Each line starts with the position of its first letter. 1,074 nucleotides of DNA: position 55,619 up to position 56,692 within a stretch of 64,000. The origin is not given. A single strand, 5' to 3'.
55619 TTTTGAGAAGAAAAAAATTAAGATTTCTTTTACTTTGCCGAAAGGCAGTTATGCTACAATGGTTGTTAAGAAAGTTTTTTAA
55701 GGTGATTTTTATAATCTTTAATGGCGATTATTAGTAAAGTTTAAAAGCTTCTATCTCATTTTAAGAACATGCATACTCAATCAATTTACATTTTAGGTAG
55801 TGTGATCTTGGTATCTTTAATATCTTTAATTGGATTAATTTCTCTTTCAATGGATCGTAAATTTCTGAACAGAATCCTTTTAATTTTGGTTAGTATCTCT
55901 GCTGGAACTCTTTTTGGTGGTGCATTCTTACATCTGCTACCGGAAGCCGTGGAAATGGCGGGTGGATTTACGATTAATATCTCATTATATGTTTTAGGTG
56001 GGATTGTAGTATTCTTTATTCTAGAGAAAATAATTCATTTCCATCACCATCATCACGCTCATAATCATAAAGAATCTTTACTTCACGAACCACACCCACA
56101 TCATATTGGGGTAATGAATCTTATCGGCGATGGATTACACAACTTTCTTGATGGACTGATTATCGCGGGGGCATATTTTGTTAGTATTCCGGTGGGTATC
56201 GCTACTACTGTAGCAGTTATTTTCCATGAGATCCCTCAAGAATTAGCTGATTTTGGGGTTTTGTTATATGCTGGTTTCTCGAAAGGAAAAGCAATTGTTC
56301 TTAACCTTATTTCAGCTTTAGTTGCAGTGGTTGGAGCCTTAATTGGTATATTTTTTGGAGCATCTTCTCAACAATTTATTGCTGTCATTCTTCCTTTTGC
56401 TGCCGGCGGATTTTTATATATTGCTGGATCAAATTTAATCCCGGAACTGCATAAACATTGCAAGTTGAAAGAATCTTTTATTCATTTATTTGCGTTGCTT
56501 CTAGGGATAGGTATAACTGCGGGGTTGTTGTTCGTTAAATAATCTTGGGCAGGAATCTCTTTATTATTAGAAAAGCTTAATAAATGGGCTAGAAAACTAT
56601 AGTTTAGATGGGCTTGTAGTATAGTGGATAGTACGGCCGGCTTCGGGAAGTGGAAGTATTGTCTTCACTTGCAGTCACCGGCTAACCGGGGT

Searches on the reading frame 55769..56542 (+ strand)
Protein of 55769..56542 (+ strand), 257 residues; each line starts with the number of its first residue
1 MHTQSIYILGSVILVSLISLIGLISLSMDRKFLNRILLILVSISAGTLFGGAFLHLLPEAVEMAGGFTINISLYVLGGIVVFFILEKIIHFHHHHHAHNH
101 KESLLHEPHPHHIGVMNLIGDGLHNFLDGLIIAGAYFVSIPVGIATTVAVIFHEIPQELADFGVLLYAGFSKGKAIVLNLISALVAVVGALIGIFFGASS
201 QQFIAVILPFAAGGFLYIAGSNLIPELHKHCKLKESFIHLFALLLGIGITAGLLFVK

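Call 44: search_protein_families(library=pfam, proteins=[window:55769-56542:+], max_evalue=0.00001)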
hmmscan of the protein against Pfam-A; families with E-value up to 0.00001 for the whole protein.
window:55769-56542:+ (257 aa): 1 family
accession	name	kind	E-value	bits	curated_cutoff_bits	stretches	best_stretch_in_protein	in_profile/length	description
PF02535.28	Zip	-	2.6e-46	158.8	35.1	2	93-253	157-322/323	ZIP Zinc transporter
